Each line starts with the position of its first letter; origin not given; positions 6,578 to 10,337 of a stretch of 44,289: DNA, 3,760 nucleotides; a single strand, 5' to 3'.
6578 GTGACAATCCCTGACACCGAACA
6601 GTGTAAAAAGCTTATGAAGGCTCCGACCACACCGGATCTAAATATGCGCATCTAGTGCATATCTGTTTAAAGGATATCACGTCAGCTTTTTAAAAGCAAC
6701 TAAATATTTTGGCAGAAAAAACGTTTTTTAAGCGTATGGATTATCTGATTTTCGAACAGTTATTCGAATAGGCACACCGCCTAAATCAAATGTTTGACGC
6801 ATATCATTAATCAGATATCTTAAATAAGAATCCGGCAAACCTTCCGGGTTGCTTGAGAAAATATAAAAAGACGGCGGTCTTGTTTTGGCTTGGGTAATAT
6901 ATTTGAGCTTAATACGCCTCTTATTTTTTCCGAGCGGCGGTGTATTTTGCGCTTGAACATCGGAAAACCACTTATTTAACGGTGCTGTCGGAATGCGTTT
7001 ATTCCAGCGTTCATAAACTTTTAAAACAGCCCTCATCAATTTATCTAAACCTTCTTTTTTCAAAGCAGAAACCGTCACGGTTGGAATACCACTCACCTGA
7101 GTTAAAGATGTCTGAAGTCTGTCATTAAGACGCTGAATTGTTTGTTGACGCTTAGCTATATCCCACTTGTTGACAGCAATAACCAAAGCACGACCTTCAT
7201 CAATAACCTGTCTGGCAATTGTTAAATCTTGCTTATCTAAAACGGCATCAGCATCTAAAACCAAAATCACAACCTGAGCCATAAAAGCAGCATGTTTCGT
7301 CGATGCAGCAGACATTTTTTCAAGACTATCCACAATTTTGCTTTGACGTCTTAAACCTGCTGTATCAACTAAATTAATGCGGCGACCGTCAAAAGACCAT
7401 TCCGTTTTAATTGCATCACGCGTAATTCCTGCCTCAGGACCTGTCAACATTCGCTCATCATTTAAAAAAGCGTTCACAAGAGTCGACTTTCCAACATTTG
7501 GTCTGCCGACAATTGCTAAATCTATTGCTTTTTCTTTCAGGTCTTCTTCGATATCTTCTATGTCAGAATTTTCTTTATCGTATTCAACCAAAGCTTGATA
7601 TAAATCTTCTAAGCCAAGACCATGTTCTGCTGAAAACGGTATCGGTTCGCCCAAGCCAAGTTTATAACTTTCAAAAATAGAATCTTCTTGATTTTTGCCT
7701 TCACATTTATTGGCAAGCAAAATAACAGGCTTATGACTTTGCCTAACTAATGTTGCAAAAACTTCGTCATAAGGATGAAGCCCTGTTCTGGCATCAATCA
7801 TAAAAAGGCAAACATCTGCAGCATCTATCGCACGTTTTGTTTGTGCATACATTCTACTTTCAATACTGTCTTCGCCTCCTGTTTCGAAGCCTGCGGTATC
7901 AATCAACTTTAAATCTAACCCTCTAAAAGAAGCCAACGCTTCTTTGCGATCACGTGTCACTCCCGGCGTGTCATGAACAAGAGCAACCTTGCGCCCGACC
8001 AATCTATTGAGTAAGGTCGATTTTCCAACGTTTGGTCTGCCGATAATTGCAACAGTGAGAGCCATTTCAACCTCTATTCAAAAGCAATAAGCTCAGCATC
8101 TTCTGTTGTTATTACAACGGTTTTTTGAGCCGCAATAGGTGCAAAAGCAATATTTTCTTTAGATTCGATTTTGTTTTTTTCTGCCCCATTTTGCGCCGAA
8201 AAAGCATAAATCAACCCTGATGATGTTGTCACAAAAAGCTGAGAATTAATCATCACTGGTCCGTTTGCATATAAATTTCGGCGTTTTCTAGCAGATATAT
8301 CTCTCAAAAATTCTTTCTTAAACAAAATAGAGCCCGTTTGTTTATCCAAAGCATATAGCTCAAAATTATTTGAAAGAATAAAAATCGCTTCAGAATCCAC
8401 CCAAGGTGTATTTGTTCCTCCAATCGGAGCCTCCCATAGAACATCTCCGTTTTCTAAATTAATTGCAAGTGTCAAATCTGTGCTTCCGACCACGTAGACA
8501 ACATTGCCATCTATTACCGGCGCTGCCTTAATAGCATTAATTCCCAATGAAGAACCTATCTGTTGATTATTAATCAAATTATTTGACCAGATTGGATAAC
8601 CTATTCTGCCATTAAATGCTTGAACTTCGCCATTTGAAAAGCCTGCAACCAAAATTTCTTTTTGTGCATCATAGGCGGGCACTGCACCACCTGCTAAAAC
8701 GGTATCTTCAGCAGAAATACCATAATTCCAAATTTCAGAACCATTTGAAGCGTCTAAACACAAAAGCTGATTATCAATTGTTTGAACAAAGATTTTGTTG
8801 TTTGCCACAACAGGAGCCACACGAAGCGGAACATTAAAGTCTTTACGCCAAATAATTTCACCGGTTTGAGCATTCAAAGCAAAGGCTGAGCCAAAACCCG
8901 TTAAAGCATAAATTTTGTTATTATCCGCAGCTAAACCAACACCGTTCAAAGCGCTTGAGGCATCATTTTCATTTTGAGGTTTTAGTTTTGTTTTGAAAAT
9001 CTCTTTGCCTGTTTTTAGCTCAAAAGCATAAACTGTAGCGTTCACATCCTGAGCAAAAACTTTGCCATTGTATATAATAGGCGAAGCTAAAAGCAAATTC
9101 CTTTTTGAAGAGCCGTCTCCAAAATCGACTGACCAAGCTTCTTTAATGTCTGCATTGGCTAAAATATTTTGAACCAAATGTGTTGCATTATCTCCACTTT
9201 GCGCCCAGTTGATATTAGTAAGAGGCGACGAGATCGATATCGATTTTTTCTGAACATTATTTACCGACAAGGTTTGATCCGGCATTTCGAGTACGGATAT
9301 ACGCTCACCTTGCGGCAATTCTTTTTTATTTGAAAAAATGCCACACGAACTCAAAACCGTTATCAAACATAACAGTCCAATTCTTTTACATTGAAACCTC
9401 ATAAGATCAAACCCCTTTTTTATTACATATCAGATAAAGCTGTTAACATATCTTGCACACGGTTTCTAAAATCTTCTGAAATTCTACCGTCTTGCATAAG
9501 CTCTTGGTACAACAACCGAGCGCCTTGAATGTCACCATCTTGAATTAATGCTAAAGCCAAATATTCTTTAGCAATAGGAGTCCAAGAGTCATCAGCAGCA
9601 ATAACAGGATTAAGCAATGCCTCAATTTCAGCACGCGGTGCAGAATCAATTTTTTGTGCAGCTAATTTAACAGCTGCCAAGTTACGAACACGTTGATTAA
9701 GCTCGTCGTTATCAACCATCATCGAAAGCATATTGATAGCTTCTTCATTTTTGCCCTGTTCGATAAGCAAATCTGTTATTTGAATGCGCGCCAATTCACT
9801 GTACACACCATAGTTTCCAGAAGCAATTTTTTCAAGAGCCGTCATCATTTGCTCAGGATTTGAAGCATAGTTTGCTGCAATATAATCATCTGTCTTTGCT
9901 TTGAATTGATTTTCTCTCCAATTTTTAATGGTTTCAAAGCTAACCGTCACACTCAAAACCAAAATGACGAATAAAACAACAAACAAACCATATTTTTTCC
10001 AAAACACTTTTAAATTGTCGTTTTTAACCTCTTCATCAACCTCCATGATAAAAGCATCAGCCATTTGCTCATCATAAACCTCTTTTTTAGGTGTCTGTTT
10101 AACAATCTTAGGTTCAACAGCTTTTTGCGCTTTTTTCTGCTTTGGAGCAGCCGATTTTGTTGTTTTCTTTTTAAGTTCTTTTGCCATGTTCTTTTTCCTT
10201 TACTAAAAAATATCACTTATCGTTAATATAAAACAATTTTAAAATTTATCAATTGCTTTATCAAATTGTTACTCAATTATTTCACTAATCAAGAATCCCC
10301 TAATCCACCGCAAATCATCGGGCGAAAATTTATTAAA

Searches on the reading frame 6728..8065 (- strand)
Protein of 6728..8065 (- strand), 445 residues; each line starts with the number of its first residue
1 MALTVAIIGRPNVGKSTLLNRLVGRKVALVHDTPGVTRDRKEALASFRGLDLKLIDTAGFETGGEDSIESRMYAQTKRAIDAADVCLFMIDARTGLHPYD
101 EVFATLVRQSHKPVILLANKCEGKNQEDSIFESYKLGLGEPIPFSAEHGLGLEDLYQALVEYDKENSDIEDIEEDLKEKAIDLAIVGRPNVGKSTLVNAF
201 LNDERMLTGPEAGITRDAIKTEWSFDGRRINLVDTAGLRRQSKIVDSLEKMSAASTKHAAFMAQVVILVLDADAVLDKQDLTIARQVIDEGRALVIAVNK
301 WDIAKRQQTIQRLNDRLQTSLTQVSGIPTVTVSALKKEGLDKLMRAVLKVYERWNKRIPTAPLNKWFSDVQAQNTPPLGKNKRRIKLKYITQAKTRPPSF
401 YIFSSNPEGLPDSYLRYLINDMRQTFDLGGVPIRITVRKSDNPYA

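Call 58: search_protein_families(library=pfam, proteins=[window:6728-8065:-], max_evalue=0.0001)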
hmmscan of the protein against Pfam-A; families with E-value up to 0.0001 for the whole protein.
window:6728-8065:- (445 aa): 14 families
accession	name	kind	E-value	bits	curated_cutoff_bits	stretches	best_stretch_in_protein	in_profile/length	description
PF01926.29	MMR_HSR1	-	2.8e-52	176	21.9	2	4-120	1-113/113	50S ribosome-binding GTPase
PF02421.24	FeoB_N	-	2.6e-30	105.5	27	2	183-346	3-155/156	Ferrous iron transport protein B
PF14714.11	KH_dom-like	-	1.2e-28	99.6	27.3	1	357-438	1-81/81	KH-domain-like of EngA bacterial GTPase enzymes, C-terminal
PF00009.33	GTP_EFTU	-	1.4e-24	87.2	26.5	2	181-351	4-186/188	Elongation factor Tu GTP binding domain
PF00350.29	Dynamin_N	-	3.3e-15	56.9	27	0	5-34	1-30/168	Dynamin family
PF00071.28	Ras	-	7.3e-15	55.4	21.6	2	5-127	2-120/162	Ras family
PF04548.22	AIG1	-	1.4e-13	51.1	27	1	183-286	3-106/212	AIG1 family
PF03193.22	RsgA_GTPase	-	2e-12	47.7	30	0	156-209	84-135/174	RsgA GTPase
PF08477.19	Roc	-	1e-10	42.3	27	0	5-121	2-118/119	Ras of Complex, Roc, domain of DAPkinase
PF00025.27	Arf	-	2.4e-06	27.6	22.3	0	177-347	11-170/174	ADP-ribosylation factor family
PF13401.12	AAA_22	-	4.9e-06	27.3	27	0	5-106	8-104/130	AAA domain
PF00005.33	ABC_tran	-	1.1e-05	26.5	25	0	183-253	14-80/137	ABC transporter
PF03308.22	MeaB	-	1.1e-05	25.1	23.1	0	293-352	173-236/273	Methylmalonyl Co-A mutase-associated GTPase MeaB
PF09439.16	SRPRB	-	8.3e-05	22.5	25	0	4-92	5-82/178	Signal recognition particle receptor beta subunit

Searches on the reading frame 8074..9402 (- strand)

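Call 58: search_protein_families(library=pfam, proteins=[window:8074-9402:-], max_evalue=0.0001)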
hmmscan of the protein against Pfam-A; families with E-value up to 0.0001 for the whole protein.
window:8074-9402:- (442 aa): 4 families
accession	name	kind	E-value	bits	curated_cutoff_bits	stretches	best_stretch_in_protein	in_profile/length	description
PF13360.13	PQQ_2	-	1.5e-52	179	27.6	1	121-362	2-232/233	Outer membrane protein assembly factor BamB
PF13570.13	Beta-prop_ACSF4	-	7.9e-33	114.7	133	3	106-230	95-213/329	Beta-alanine-activating enzyme, beta-propeller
PF01011.28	PQQ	-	1e-17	64.6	26.7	1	85-183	26-136/595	Glucose/ethanol/alcohol dehydrogenase, beta-propeller domain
PF25293.1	Beta-prop_EMC1_N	-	3.7e-07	30.5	34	0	175-282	45-153/219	EMC1 N-terminal beta-propeller domain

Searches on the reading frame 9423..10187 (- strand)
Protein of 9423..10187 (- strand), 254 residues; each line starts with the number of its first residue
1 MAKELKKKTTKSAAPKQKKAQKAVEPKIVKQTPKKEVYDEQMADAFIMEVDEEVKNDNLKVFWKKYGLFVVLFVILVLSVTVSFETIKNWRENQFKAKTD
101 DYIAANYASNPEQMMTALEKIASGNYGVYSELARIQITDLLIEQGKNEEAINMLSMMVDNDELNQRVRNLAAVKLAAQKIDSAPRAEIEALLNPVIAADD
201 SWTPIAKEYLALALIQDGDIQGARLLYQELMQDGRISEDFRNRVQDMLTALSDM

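Call 58: search_protein_families(library=pfam, proteins=[window:9423-10187:-], max_evalue=0.0001)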
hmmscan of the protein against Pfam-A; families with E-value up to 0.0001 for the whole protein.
window:9423-10187:- (254 aa): 2 families
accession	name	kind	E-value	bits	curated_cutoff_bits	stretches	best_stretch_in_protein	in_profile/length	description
PF09976.15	TPR_21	-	1.7e-12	47.9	25.5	1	60-251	1-191/193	Tetratricopeptide repeat-like domain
PF10858.15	DUF2659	-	1.7e-09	38.1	27.7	1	47-162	5-122/216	Protein of unknown function (DUF2659)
